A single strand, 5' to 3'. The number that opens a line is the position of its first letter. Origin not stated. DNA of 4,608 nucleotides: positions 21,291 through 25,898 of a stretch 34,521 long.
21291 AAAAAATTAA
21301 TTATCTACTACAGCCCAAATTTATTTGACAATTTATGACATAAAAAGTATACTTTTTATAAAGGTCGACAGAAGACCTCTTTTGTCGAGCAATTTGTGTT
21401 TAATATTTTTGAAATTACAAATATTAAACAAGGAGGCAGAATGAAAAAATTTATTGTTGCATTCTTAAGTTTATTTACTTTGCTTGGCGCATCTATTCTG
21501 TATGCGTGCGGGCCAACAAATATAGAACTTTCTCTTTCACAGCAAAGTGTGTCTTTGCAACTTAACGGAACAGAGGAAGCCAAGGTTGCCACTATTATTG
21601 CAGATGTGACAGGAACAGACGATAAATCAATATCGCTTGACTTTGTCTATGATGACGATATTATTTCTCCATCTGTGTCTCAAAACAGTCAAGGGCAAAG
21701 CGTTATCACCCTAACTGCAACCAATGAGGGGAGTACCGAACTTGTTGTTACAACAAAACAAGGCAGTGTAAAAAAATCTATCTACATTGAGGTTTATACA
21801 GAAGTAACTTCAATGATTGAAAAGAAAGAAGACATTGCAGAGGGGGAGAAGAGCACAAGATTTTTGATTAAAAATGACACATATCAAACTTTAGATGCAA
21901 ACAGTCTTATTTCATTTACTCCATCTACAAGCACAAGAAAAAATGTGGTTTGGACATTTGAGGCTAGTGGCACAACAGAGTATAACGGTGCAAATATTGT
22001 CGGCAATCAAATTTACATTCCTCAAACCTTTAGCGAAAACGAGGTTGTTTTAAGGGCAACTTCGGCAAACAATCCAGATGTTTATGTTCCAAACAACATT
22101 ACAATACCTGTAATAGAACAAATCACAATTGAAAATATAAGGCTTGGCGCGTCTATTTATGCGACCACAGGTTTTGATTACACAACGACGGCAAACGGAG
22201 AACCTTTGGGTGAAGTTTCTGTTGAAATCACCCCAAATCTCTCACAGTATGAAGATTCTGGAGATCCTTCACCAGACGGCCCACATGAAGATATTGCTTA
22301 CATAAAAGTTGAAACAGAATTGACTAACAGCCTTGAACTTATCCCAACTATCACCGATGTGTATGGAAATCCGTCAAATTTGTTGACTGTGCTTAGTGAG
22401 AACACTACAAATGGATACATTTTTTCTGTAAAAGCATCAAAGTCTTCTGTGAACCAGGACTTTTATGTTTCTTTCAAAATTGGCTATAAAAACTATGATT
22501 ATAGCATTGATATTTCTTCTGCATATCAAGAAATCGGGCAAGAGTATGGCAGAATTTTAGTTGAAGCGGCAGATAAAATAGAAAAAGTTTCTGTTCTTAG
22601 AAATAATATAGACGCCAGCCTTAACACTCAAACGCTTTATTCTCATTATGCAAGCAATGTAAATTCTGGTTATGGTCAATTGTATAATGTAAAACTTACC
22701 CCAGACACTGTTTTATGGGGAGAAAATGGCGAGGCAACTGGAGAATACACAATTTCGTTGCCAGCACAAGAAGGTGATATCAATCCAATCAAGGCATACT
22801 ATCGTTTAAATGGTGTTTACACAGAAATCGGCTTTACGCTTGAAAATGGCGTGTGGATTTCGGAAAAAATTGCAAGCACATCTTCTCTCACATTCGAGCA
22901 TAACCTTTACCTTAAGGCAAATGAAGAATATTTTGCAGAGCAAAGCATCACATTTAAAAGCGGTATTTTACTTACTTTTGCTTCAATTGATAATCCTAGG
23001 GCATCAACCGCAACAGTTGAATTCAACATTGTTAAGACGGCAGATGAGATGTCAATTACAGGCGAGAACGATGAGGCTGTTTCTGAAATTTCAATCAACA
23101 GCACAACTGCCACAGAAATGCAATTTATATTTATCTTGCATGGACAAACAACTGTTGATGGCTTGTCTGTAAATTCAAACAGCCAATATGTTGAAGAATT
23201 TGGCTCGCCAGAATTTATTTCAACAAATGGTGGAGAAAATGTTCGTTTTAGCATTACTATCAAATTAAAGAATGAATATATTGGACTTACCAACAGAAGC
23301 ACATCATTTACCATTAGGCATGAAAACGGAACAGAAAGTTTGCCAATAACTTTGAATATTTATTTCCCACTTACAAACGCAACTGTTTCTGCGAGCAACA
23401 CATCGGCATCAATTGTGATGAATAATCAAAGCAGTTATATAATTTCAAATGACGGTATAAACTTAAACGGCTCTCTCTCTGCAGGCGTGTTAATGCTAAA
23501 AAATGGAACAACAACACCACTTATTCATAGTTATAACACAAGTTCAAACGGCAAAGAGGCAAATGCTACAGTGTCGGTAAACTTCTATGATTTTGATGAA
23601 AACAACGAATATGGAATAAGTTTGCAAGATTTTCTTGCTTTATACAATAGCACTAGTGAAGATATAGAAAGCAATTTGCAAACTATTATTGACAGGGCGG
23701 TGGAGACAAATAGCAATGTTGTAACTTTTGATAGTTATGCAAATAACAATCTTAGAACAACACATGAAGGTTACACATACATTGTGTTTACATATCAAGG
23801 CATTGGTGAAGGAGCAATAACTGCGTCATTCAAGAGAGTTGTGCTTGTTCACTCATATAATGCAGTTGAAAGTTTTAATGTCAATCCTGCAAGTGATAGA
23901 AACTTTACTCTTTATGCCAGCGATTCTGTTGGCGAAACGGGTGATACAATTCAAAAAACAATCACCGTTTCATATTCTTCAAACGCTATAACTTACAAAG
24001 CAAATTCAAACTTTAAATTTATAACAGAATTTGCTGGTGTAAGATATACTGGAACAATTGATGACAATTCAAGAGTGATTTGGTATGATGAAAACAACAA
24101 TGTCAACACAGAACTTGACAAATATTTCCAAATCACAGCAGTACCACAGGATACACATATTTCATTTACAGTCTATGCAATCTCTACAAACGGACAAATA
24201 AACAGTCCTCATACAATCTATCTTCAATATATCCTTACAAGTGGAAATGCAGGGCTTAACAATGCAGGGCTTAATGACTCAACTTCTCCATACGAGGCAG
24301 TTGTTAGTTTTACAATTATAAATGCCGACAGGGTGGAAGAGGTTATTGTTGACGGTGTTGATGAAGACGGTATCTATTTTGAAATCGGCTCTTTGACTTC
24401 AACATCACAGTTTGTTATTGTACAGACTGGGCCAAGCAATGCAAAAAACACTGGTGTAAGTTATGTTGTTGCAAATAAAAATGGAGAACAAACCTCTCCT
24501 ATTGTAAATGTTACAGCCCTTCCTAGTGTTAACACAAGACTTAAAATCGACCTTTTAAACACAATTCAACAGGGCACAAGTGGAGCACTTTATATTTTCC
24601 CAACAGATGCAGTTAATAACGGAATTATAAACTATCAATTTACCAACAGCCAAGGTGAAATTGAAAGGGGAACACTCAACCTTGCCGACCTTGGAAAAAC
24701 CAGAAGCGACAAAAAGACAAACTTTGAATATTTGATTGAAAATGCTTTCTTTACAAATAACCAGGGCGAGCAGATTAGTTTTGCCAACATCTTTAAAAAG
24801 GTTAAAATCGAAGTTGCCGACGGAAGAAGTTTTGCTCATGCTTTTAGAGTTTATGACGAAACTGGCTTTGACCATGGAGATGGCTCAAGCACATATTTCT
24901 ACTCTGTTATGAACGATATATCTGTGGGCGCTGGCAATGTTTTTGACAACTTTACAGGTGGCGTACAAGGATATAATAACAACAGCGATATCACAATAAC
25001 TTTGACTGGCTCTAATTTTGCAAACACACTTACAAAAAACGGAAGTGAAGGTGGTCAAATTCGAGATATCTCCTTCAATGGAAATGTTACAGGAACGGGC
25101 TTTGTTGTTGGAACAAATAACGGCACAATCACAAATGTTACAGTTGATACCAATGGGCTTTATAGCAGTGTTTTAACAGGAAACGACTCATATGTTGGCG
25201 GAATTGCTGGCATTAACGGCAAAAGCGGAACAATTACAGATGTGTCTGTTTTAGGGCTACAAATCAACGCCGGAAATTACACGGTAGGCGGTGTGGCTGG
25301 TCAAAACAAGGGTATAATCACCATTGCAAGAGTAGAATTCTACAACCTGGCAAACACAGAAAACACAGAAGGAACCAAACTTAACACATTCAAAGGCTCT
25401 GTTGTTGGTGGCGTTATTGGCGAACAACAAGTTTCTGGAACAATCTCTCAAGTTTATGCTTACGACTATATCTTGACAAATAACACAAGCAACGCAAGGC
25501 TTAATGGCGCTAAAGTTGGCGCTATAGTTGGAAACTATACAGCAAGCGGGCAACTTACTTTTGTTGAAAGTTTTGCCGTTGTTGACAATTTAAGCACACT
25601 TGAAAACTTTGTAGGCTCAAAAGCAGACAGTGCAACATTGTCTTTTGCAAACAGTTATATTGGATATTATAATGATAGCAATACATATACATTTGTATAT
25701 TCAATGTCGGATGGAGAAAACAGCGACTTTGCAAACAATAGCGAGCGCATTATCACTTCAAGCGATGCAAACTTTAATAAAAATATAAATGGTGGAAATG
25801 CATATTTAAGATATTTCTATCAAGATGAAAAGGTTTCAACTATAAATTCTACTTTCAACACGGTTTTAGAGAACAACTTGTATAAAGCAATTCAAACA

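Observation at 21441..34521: Unlisted giant ORF: a lipoprotein gene of more than 4,360 codons running off the right edge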

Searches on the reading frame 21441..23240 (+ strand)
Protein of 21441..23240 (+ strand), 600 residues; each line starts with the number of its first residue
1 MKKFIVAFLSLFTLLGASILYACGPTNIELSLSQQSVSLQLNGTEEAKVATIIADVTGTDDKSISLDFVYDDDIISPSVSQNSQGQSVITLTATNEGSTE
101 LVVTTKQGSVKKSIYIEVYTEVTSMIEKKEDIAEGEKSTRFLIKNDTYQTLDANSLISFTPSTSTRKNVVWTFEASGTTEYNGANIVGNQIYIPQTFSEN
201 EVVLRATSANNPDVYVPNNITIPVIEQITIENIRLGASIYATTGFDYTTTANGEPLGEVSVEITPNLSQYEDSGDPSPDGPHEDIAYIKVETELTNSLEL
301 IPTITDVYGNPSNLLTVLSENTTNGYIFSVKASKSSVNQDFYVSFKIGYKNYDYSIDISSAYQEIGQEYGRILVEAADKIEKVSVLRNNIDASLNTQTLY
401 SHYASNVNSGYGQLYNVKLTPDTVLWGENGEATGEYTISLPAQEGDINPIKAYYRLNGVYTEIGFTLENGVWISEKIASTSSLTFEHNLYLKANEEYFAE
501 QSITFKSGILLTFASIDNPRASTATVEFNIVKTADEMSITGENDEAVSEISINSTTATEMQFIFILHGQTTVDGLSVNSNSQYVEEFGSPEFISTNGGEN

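Call 10: search_protein_families(library=pfam, proteins=[window:21441-23240:+], max_evalue=10)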
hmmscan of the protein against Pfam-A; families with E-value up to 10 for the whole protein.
window:21441-23240:+ (600 aa): 4 families
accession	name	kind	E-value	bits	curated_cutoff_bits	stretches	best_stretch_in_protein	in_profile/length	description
PF02369.22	Big_1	-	0.021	15.4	34.9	1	42-111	14-86/93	Bacterial Ig-like domain (group 1)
PF13629.12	T2SS-T3SS_pil_N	-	0.027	14.6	23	1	88-118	41-71/72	Pilus formation protein N terminal region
PF21461.3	HL_N-beta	-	0.74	10.1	27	1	91-117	31-56/57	Hyaluronate lyase, N-terminal beta-sheet domain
PF09134.16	Invasin_D3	-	1.8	9.6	33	1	35-106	10-83/98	Invasin, domain 3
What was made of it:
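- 21510..24827 (+): N-terminal stalk, aa 24 to about 1129: an array of tandem Ig-like beta-sandwich domains. Pfam gives a weak Big_1 hit at aa 42-111, E 0.02 (call 10).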

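Call 96: search_protein_families(library=phrogs, proteins=[window:21441-23240:+], max_evalue=0.01)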
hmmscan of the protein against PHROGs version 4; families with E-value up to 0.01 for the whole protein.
window:21441-23240:+ (600 aa): 0 families

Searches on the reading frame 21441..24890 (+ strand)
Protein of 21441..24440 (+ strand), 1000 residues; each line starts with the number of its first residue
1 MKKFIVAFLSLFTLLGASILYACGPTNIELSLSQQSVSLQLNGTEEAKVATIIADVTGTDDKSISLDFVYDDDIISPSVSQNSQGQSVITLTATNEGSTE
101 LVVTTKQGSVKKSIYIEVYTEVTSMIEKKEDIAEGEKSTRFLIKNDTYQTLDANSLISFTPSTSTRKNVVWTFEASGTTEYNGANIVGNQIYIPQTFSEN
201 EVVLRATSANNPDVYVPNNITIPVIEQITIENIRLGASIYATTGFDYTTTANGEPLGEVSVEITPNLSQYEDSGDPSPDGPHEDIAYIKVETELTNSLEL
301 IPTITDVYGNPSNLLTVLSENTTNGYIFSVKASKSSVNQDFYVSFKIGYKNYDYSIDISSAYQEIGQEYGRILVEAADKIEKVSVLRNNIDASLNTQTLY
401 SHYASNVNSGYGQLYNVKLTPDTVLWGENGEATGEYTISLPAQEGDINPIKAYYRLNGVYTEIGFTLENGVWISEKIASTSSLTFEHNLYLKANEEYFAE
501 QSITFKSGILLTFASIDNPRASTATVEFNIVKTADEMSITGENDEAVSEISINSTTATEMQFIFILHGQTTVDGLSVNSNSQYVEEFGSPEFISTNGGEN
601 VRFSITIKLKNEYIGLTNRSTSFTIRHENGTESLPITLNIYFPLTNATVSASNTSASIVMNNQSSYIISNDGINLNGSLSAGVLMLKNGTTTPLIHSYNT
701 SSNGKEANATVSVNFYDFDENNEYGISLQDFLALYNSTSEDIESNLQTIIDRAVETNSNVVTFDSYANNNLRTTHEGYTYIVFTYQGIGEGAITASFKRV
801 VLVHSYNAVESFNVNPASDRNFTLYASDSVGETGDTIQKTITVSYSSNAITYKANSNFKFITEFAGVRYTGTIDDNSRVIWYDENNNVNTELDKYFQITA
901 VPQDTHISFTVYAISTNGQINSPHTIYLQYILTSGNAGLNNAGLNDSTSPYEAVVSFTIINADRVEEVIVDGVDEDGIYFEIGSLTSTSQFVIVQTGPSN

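Call 13: find_homologous_proteins(query=window:21441-24440:+)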
Query window:21441-24440:+ (1000 aa): 2 proteins with E <= 0.001 among 8000 candidates.
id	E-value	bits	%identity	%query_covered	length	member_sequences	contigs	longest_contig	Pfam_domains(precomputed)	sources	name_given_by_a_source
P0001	0.0e+0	1261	62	99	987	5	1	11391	-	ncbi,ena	-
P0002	2.7e-92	329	39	56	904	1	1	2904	PF12799.14,PF23952.2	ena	-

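Call 14: find_encoding_contigs(protein=P0001, flank=10000)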
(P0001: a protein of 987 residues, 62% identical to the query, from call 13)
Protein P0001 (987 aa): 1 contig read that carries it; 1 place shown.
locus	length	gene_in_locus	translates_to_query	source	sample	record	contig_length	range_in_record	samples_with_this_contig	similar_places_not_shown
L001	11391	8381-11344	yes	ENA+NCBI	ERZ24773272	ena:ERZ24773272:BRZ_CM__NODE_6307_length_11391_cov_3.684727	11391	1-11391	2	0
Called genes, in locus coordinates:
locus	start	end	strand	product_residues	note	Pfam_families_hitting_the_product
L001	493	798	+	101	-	PF12917:YfbR-like (weak), PF13023:HD_3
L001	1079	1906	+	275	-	PF01522:Polysacc_deac_1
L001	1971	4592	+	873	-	PF01841:Transglut_core (weak)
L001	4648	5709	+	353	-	PF00924:MS_channel_2nd, PF21082:MS_channel_3rd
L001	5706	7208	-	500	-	PF01676:Metalloenzyme, PF06415:iPGM_N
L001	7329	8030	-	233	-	PF01171:ATP_bind_3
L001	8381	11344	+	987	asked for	-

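Call 15: find_encoding_contigs(protein=P0002, flank=10000)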
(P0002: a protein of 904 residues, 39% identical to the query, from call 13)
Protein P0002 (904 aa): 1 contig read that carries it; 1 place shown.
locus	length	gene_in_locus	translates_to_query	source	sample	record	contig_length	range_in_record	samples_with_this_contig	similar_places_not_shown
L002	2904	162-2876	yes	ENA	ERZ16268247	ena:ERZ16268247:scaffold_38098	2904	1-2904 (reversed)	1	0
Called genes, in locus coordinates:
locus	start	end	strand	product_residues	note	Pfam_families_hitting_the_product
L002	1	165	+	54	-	?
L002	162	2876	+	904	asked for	PF12799:LRR_4 (faint), PF23952:LRR_EndoS (faint)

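Call 42: search_protein_families(library=pfam, proteins=[P0002], max_evalue=0.1)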
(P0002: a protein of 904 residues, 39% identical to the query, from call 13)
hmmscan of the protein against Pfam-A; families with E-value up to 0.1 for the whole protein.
P0002 (904 aa): 3 families
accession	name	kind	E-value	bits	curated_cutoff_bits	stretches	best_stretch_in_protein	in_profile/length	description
PF12799.13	LRR_4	-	3.4e-11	43.5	27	4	846-880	3-39/44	Leucine Rich repeats (2 copies)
PF23952.1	LRR_EndoS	-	1.4e-05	25.7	27.9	1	804-875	49-116/116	Endo-beta-N-acetylglucosaminidase EndoS LRR domain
PF25440.1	Beta-prop_RIC1_2nd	-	0.043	13.6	150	1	676-736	133-193/335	RIC1 second beta propeller domain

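Call 89: predict_structure(alignment_id=A3)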
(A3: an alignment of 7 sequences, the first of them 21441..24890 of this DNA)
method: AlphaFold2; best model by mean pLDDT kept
length: 1150 residues; sequences in the alignment: 7
mean_pLDDT: 57.1   pTM: 0.32
mean pLDDT of the five models: 57.1, 55.9, 54.5, 53.2, 52.3
residues with pLDDT >= 90: 12; 70-90: 354; 50-70: 360; < 50: 424
segments of 3 or more residues with pLDDT < 50: 1-36, 57-61, 249-280, 361-369, 385-411, 421-432, 457-459, 480-484, 542-549, 551-558, 611-619, 639-667, 670-709, 722-724, 754-778, 788-795, 803-851, 934-948, 971-1006, 1020-1022, 1024-1043, 1124-1150
pLDDT, mean of each block of 10 residues (from residue 1): 33 29 39 49 62 58 53 74 72 73 61 65 80 68 83 86 77 88 87 84 87 80 79 66 58 39 33 42 66 65 74 69 63 60 75 71 45 59 44 25 34 59 44 70 77 61 80 76 58 80 78 72 70 60 47 44 67 73 70 64 70 41 72 61 27 26 45 36 25 30 39 55 54 60 69 41 24 38 53 51 39 30 28 39 35 67 79 83 79 74 62 61 66 43 42 55 50 42 26 28 43 60 44 42 53 58 73 75 73 76 65 60 41 27 26
secondary structure, 60 per line:
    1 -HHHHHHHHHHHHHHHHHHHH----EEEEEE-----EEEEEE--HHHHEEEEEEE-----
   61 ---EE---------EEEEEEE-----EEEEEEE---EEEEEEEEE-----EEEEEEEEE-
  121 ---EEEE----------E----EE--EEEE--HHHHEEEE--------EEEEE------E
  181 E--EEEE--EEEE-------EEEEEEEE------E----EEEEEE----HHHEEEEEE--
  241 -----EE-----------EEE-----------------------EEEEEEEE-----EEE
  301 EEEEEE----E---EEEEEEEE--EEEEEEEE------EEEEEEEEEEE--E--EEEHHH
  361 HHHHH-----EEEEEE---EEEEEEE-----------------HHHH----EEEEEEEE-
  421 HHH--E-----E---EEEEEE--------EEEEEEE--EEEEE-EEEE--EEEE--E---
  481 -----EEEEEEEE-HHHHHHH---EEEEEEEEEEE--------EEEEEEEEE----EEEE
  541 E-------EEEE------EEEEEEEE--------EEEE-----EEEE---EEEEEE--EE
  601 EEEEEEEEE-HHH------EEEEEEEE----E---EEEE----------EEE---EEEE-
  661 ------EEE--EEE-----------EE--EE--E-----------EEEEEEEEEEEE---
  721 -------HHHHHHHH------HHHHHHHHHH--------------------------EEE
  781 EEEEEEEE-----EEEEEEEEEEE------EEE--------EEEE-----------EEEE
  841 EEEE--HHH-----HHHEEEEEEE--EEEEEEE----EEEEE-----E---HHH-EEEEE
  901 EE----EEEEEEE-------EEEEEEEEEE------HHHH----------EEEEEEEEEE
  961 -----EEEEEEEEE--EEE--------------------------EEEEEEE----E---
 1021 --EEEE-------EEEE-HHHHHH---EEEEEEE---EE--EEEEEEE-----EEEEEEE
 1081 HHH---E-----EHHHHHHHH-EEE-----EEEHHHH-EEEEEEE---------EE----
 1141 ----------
elements in order (helices of 4 or more, strands of 3 or more residues): H2-21 E26-31 E37-42 H45-48 E49-55 E75-81 E87-93 E97-105 E111-119 E124-127 E147-150 H153-156 E157-160 E169-173 E184-187 E190-193 E201-208 E220-225 E233-238 E259-261 E285-292 E298-306 E315-322 E325-332 E339-349 E355-357 H358-365 E371-376 E380-386 H404-407 E412-419 E436-441 E450-456 E459-463 E465-468 E471-474 E486-493 H495-501 E505-515 E524-532 E537-541 E549-552 E559-566 E575-578 E584-587 E591-596 E599-609 E620-627 E636-639 E650-652 E656-659 E667-669 E672-674 E706-717 H728-735 H742-751 E778-788 E794-804 E811-813 E822-825 E837-844 E858-864 E867-873 E878-882 E896-902 E907-913 E921-930 H937-940 E951-960 E966-974 E977-979 E1006-1012 E1023-1026 E1034-1037 H1039-1044 E1048-1054 E1062-1068 E1074-1080 H1094-1101 E1103-1105 E1111-1113 H1114-1117 E1119-1125
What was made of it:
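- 21510..24827 (+): The AF2 model is all-beta with mean pLDDT 57 and 60-88 within domains (call 89).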

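Call 92: fold_search(model_id=the predicted structure, library=pdb)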
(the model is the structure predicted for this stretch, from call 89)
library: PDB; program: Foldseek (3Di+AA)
matches with E <= 10: 1809; with E <= 0.001: 57
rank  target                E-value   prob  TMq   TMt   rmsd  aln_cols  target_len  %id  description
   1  7r5k_10               1.1e-10  0.99  0.09  0.07  83.1      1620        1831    8  Human nuclear pore complex (constricted) (released 2022-06-22)
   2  9ijj_O                9.1e-09  0.96  0.09  0.08  111.6      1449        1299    9  In situ structure of the central apparatus in mouse sperm axoneme. (released 2025-06-04)
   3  5ftx                  3.3e-07  0.98  0.08  0.11  24.3       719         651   13  Structure of surface layer protein SbsC, domains 4-9 (released 2017-02-22)
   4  5erd_A                3.5e-07  1.00  0.10  0.18  26.2       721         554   10  Crystal structure of human Desmoglein-2 ectodomain (released 2016-06-22)
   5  6hhu_A                6.3e-07  0.99  0.09  0.15  33.2       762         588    8  Structure of the Bacillus anthracis Sap S-layer assembly domain (released 2019-07-24)
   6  3b43                  1.7e-06  0.98  0.10  0.15  42.4       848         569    8  I-band fragment I65-I70 from titin (released 2008-01-22)
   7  8ema_A                2.9e-06  0.97  0.09  0.15  28.8       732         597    9  mouse full length B cell receptor (released 2022-11-16)
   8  7xq8_C                3.2e-06  1.00  0.11  0.19  23.2       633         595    9  Structure of human B-cell antigen receptor of the IgM isotype (released 2022-08-17)
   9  5j5j_A                3.9e-06  0.99  0.10  0.18  24.3       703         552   11  Crystal structure of a chimera of human Desmocollin-2 EC1 and human Desmoglein-2 EC2-EC5 (released 2016-06-22)
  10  4uj6                  5.8e-06  0.99  0.09  0.14  26.9       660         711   11  Structure of surface layer protein SbsC, domains 1-6 (released 2016-04-27)
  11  6dlh                  6.4e-06  1.00  0.10  0.15  16.4       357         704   10  Endo-fucoidan hydrolase MfFcnA4 from glycoside hydrolase family 107 (released 2018-10-03)
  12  7z47_G                9.0e-06  0.80  0.08  0.10  37.3       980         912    9  Tail of bacteriophage SU10 (released 2022-08-10)
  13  7z4b_DW               1.0e-05  0.92  0.10  0.11  37.8       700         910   10  Bacteriophage SU10 virion (C1) (released 2022-12-28)
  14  3mjg_X                1.3e-05  1.00  0.11  0.31  12.8       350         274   10  The structure of a platelet derived growth factor receptor complex (released 2010-06-16)
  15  4uic                  1.3e-05  0.98  0.09  0.13  26.4       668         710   11  Crystal structure of the S-layer protein rSbsC(31-844) (released 2016-04-13)
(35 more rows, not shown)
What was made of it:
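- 21510..24827 (+): Foldseek matches tandem Ig-like arrays: Nup210, S-layer proteins SbsC and Sap, desmoglein and titin, at E 1e-10 to 1e-6 (call 92).
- The N-terminal model matches the S-layer proteins SbsC, Sap and EA1 among tandem beta-sandwich arrays (call 92).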

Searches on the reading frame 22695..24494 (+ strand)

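Call 10: search_protein_families(library=pfam, proteins=[window:22695-24494:+], max_evalue=10)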
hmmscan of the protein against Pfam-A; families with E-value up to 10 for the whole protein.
window:22695-24494:+ (600 aa): 2 families
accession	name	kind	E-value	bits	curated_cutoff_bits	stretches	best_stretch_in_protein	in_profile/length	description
PF03671.20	Ufm1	-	0.13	12.7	27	1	242-277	40-75/75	Ubiquitin fold modifier 1 protein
PF12645.13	HTH_16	-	0.2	12.2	22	1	450-478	21-49/65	Helix-turn-helix domain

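Call 96: search_protein_families(library=phrogs, proteins=[window:22695-24494:+], max_evalue=0.01)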
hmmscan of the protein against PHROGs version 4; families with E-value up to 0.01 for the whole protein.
window:22695-24494:+ (600 aa): 0 families

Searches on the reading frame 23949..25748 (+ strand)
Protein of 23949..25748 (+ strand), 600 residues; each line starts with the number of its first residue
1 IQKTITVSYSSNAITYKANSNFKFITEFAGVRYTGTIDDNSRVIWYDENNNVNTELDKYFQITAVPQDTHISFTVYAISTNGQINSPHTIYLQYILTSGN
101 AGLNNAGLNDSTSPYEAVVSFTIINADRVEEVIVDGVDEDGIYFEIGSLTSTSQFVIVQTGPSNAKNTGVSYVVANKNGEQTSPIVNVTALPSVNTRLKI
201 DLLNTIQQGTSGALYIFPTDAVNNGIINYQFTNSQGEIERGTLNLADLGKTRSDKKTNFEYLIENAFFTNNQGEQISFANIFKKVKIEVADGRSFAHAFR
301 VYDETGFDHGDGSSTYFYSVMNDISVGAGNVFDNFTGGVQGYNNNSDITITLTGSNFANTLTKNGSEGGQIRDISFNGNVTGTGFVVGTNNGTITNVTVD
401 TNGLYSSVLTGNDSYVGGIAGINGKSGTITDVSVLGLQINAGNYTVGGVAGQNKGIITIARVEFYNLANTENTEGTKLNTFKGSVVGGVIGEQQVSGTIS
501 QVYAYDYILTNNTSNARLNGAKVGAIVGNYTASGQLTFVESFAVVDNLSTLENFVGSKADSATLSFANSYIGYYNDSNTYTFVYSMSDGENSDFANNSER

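Call 10: search_protein_families(library=pfam, proteins=[window:23949-25748:+], max_evalue=10)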
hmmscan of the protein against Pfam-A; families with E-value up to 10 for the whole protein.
window:23949-25748:+ (600 aa): 1 family
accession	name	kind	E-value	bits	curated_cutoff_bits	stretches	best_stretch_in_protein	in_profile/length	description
PF07581.17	Glug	-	0.052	14.4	20.5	2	414-439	3-27/28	The GLUG motif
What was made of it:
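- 24828..26000 (+): Beta-helix module 1, about aa 1130-1520, with GGxxG/GLUG-like motifs at aa 1220-1323. Glug hits are sub-threshold at aa 1250-1275 and 1278-1293 (call 10).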

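Call 96: search_protein_families(library=phrogs, proteins=[window:23949-25748:+], max_evalue=0.01)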
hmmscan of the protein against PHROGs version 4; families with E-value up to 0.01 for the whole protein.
window:23949-25748:+ (600 aa): 0 families
